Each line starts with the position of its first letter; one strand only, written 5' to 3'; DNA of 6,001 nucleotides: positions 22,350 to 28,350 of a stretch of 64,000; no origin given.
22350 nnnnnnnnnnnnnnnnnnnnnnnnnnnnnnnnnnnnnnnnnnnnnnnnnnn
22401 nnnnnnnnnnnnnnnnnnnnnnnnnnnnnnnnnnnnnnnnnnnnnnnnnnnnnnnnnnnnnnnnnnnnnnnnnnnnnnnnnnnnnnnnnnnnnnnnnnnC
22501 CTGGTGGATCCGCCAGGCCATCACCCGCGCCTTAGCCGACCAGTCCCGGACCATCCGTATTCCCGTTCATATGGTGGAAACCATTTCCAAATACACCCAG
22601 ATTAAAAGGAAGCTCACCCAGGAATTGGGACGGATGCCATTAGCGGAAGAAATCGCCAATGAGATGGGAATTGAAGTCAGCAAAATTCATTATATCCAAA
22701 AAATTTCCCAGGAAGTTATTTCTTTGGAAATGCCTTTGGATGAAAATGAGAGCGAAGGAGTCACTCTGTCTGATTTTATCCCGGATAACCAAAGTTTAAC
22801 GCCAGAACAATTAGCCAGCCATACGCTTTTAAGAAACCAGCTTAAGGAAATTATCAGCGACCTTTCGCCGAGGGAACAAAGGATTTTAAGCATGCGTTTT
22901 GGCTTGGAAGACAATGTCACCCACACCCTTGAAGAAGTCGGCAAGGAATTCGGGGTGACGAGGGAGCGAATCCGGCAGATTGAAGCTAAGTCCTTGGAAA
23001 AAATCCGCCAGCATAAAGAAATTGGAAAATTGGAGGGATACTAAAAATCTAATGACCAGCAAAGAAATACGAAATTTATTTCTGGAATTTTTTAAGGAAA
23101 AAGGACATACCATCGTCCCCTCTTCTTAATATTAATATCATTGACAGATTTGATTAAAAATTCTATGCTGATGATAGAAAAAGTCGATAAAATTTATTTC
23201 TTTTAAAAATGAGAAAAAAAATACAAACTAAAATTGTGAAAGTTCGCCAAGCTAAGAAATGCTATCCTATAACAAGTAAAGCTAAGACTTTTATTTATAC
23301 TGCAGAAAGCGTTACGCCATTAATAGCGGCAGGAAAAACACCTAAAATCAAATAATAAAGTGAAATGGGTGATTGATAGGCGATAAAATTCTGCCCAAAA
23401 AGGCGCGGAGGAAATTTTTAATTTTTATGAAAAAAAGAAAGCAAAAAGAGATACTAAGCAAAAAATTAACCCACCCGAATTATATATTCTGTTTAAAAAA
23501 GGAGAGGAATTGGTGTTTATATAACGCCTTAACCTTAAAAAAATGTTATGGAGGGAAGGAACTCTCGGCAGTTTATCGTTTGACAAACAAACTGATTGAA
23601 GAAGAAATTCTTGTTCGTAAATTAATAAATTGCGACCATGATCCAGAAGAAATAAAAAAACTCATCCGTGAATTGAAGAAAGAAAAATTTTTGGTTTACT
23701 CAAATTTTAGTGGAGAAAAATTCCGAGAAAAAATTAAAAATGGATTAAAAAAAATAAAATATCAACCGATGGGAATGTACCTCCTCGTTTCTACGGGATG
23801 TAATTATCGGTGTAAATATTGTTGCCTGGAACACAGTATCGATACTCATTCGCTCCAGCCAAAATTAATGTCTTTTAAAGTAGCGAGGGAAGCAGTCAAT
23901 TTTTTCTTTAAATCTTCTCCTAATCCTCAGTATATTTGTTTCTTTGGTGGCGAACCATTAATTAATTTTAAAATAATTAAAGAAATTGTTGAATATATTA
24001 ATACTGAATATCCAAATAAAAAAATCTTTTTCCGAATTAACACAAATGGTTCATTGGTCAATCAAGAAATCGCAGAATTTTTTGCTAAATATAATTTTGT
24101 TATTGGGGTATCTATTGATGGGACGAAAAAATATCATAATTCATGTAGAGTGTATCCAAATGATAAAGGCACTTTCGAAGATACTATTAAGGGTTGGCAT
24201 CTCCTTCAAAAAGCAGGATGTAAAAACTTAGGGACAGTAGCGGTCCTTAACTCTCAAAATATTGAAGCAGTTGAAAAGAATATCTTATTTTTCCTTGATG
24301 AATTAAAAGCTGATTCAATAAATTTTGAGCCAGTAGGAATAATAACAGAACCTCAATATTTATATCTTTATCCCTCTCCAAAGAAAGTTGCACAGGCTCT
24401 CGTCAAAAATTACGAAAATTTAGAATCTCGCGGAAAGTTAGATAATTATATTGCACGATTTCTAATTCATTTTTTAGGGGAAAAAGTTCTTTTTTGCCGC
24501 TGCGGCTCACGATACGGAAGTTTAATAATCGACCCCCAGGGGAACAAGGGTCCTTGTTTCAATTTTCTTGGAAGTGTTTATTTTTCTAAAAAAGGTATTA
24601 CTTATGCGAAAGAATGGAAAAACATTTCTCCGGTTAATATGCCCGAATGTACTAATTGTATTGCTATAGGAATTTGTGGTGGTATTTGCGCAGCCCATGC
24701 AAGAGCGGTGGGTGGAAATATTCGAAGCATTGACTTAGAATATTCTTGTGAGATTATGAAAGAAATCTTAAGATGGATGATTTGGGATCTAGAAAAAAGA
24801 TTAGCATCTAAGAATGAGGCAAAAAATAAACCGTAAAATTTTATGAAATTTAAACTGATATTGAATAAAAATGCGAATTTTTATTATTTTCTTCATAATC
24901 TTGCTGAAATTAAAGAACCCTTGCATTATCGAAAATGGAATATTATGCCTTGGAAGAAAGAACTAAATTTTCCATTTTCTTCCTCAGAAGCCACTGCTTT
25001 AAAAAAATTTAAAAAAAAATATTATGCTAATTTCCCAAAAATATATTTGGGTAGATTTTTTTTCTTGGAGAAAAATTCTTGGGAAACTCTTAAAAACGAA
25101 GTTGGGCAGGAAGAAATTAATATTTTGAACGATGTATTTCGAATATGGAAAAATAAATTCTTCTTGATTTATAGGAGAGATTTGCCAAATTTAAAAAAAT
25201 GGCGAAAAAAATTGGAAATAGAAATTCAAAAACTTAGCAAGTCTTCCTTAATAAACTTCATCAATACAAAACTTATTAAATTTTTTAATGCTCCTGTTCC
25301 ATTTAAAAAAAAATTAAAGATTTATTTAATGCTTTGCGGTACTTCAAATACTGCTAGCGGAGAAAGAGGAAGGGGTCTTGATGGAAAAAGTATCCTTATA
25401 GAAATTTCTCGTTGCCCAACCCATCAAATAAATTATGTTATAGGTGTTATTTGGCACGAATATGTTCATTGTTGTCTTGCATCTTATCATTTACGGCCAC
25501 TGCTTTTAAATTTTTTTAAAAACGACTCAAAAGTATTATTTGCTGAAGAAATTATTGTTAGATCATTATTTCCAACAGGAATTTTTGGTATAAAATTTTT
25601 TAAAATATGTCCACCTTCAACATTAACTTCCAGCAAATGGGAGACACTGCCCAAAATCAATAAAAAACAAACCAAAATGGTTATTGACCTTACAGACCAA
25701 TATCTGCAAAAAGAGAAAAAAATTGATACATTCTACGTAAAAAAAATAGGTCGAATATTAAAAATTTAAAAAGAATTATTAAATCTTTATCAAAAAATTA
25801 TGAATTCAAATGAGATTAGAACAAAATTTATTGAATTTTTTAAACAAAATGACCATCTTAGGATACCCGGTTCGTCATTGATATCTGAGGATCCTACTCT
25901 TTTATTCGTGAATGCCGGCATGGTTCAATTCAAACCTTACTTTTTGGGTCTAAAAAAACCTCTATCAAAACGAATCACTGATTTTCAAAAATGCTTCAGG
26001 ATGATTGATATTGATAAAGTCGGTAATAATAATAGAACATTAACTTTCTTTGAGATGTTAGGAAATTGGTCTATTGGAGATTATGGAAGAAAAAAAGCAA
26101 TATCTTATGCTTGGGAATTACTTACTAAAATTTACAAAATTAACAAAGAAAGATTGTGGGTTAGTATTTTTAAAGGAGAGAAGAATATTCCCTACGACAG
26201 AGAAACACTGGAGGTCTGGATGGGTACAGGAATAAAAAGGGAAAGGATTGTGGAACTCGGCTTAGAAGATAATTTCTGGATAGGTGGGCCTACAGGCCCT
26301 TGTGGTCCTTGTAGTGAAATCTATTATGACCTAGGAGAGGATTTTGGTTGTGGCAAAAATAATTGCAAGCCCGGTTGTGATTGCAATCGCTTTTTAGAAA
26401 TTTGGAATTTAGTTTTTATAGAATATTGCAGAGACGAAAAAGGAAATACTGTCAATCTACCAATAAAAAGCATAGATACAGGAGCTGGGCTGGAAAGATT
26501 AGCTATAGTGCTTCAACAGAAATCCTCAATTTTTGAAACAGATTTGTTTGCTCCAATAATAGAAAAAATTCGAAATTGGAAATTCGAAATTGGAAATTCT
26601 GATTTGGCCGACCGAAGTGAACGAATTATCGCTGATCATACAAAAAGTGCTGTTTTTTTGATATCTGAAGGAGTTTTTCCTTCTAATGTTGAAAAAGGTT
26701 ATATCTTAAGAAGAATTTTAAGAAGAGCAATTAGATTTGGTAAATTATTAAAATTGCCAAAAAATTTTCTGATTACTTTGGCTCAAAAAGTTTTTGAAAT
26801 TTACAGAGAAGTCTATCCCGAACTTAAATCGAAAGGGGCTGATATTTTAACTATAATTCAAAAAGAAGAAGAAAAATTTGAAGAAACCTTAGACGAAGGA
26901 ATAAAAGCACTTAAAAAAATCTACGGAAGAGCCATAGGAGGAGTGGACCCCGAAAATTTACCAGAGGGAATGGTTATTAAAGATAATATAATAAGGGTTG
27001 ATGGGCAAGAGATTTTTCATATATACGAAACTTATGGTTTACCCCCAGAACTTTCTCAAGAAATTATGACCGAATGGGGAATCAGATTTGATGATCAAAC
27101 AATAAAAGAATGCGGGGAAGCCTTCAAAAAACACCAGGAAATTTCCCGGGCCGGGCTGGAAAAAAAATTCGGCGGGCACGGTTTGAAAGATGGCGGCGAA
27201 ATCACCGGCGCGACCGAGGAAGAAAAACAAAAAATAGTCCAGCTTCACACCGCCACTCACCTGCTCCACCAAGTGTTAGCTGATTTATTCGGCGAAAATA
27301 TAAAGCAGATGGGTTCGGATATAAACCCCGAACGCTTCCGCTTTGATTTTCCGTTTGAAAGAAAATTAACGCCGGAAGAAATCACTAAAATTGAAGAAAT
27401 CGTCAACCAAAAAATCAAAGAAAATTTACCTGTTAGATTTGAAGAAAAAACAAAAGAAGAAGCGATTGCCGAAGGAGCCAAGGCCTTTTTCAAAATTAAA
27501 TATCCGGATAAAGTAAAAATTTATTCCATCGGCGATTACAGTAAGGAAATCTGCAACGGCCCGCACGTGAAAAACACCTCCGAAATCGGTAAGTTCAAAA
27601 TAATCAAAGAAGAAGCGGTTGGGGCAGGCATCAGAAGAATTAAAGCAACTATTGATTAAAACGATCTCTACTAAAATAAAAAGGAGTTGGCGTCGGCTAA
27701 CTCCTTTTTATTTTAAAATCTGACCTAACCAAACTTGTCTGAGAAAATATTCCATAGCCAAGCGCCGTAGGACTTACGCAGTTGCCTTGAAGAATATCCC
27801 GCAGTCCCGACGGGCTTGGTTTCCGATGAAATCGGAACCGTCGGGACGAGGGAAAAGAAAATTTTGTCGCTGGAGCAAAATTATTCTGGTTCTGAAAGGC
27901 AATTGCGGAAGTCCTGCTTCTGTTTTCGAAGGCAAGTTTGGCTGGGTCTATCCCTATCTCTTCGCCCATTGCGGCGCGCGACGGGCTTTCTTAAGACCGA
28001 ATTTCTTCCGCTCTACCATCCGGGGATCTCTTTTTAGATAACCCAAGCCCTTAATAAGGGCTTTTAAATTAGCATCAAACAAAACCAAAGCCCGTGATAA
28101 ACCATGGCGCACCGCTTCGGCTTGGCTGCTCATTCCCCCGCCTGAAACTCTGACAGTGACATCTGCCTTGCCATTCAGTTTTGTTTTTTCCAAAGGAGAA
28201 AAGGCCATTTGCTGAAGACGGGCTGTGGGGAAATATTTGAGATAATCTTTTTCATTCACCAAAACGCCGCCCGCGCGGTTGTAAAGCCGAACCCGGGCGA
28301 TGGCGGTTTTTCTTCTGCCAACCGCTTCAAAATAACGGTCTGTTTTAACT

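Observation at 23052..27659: Low-GC insertion rebuilt alaS: orphan AlaRS 5' fragment, radical-SAM/SPASM enzyme plus HExxH protein, and a compositionally chimeric alaS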

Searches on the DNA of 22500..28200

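Call 66: search_rna_families(source=window, start=22500, end=28200, threshold=evalue, max_evalue=1)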
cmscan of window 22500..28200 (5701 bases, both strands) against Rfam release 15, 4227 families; matches with E-value up to 1: 1.
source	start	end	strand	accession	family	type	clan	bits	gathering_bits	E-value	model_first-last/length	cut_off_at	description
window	26789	26837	+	RF01072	TMV_UPD-PK3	Cis-reg;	-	21.2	34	0.07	1-31/31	no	Pseudoknot of upstream pseudoknot domain (UPD) of the 3'UTR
